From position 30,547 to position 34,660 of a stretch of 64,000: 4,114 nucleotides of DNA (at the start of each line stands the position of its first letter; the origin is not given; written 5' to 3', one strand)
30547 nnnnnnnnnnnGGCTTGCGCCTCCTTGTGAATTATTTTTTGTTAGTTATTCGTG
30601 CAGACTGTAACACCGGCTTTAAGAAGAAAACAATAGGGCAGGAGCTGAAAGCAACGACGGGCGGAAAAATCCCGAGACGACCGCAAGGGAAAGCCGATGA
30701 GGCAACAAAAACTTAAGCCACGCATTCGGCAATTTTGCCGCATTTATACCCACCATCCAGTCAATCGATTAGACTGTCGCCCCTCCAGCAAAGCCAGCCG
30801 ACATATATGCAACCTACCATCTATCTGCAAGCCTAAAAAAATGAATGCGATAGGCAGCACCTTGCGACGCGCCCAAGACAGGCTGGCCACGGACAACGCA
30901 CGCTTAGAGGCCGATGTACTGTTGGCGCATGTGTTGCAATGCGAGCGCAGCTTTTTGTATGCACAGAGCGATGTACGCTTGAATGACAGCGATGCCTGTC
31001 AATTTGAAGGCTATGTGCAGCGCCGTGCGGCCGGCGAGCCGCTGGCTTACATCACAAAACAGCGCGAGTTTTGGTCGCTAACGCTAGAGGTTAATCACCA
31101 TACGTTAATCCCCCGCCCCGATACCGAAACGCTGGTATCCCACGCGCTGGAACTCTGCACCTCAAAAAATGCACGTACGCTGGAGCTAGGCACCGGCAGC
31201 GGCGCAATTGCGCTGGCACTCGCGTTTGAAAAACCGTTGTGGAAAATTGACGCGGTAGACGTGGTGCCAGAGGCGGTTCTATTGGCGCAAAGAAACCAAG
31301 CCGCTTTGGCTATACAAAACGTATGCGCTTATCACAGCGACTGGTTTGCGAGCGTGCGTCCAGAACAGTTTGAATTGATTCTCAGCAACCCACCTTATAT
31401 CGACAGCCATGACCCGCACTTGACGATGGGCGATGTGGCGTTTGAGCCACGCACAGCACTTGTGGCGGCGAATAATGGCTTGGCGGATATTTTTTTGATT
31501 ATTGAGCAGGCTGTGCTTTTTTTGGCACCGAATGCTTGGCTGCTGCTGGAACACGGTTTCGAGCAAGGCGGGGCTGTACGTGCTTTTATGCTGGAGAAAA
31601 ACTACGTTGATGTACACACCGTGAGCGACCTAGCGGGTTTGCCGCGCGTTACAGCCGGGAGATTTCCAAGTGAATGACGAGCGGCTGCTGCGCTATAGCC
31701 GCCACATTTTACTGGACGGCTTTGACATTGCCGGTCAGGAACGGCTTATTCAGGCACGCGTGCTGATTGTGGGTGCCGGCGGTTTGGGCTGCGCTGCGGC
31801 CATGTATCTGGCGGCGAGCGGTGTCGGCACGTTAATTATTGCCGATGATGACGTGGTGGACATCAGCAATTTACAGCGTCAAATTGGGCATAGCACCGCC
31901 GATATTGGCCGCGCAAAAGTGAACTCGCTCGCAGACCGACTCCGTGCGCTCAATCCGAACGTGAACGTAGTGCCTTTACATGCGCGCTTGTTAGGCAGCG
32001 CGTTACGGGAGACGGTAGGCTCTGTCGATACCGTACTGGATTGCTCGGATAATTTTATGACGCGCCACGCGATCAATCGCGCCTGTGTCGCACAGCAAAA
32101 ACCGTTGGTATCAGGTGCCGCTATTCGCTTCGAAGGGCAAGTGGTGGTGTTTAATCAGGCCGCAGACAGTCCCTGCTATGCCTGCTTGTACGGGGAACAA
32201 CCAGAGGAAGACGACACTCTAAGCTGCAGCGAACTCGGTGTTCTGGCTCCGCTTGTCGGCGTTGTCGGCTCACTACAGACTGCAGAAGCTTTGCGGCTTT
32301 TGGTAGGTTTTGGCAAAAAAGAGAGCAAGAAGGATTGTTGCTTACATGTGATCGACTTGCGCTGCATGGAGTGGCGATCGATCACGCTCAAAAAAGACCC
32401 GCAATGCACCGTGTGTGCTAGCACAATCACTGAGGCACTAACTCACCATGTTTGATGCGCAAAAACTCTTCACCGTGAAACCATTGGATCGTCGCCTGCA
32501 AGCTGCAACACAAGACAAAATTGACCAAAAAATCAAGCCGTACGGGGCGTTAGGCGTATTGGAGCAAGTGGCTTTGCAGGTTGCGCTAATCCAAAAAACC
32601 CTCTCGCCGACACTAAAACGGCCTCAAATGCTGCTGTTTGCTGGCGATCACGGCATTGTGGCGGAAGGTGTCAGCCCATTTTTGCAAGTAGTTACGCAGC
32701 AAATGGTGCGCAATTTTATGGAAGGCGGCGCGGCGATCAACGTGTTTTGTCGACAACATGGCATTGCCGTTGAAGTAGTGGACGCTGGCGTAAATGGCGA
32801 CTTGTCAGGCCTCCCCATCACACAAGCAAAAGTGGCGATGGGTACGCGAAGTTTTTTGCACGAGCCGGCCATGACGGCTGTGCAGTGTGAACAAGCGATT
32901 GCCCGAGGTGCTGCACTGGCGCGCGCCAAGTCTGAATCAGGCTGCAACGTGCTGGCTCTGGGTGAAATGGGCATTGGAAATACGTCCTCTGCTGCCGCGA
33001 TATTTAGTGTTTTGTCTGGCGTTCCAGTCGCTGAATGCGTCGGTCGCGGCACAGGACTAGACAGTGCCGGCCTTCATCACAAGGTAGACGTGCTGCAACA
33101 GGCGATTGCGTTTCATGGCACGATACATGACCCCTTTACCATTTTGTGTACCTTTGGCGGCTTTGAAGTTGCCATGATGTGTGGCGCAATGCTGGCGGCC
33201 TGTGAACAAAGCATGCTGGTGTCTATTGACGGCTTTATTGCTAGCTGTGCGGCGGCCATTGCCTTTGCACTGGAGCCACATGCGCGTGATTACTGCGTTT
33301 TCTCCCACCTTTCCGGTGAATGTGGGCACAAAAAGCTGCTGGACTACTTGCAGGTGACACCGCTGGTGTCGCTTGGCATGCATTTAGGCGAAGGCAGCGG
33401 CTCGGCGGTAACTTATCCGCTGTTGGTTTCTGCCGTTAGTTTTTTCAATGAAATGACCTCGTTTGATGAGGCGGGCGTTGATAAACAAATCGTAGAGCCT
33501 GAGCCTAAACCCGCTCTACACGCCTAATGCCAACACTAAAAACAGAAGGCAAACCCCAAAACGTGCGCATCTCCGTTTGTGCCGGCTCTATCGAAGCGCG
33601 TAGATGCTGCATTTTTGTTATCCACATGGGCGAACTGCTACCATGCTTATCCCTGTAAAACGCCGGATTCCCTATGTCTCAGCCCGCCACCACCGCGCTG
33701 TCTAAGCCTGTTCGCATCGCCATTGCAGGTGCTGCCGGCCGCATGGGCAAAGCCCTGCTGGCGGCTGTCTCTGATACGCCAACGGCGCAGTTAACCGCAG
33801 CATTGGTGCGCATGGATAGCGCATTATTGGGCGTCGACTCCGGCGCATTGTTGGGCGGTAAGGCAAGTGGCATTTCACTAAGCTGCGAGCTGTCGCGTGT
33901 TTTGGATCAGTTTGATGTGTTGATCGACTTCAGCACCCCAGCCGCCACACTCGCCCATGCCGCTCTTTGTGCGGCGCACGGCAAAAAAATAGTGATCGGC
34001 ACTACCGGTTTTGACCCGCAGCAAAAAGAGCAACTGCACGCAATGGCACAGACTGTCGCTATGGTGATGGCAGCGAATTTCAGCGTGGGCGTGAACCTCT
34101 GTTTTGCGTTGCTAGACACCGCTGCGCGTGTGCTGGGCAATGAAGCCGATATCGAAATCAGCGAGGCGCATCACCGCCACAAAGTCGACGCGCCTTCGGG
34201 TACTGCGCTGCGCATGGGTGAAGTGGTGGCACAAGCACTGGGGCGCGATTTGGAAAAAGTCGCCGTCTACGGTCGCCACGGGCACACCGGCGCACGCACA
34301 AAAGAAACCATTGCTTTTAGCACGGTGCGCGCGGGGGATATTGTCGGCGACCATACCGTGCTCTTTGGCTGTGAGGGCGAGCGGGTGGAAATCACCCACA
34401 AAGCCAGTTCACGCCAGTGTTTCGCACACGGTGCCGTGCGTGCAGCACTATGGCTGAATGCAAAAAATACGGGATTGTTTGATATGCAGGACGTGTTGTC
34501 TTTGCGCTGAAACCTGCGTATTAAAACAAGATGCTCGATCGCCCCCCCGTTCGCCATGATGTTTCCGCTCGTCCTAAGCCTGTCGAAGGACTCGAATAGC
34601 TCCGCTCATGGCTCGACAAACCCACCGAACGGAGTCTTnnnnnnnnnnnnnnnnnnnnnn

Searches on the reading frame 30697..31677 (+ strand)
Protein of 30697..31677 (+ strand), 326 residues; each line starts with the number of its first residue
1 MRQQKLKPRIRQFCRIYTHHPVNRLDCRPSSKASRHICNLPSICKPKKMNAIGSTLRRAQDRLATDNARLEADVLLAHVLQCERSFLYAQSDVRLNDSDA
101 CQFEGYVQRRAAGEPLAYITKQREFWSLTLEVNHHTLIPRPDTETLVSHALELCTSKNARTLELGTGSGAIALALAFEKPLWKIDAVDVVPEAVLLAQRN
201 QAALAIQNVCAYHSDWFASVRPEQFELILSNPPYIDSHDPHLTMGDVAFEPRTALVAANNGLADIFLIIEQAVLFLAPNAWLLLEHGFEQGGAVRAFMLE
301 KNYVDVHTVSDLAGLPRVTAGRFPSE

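Call 18: search_protein_families(library=pfam, proteins=[window:30697-31677:+], max_evalue=0.0001)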
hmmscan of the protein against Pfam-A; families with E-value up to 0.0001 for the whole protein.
window:30697-31677:+ (326 aa): 3 families
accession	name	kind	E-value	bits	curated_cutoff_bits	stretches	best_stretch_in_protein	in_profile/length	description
PF17827.6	PrmC_N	-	2.3e-18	67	23.4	1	56-120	3-70/71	PrmC N-terminal domain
PF05175.20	MTS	-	9.1e-14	51.9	23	1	155-240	29-114/170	Methyltransferase small domain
PF13847.12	Methyltransf_31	-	2.1e-06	27.9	27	1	156-245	2-95/145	Methyltransferase domain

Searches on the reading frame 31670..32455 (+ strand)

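Call 18: search_protein_families(library=pfam, proteins=[window:31670-32455:+], max_evalue=0.0001)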
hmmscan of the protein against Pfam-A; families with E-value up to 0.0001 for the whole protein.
window:31670-32455:+ (261 aa): 1 family
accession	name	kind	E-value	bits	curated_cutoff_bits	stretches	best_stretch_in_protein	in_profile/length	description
PF00899.27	ThiF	-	1.2e-76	257.5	28.1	1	9-248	1-238/238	ThiF family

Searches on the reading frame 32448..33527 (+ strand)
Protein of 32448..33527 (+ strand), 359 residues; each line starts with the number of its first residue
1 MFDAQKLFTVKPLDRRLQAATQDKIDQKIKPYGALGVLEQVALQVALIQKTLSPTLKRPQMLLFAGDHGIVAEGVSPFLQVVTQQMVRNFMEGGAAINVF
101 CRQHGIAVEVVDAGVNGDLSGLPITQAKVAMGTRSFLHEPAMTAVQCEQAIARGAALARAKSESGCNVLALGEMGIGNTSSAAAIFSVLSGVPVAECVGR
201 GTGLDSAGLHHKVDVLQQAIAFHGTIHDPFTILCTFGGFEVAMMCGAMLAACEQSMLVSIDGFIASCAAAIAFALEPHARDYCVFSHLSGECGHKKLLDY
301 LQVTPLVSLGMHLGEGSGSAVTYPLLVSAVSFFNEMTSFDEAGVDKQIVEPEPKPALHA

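Call 18: search_protein_families(library=pfam, proteins=[window:32448-33527:+], max_evalue=0.0001)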
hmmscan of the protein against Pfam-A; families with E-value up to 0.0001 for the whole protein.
window:32448-33527:+ (359 aa): 1 family
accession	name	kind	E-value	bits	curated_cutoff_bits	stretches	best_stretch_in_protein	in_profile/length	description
PF02277.22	DBI_PRT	-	6.7e-130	433.6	22.6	1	10-344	1-329/329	Phosphoribosyltransferase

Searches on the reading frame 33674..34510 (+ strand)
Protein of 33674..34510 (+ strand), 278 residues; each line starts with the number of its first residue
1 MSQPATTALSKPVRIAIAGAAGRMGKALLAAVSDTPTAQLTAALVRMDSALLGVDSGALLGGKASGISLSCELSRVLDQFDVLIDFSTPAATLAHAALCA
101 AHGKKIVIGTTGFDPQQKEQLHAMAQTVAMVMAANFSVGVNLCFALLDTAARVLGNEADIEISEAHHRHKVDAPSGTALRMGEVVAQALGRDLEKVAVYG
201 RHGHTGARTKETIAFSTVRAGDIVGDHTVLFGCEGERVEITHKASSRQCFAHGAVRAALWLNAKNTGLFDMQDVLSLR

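Call 18: search_protein_families(library=pfam, proteins=[window:33674-34510:+], max_evalue=0.0001)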
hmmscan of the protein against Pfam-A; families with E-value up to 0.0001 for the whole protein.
window:33674-34510:+ (278 aa): 2 families
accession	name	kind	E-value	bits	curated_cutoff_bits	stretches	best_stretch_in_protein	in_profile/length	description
PF05173.19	DapB_C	-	4.1e-45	153.2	27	1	139-275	1-121/121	Dihydrodipicolinate reductase, C-terminus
PF01113.26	DapB_N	-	2.4e-39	134.7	25.6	1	13-136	1-124/124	Dihydrodipicolinate reductase, N-terminus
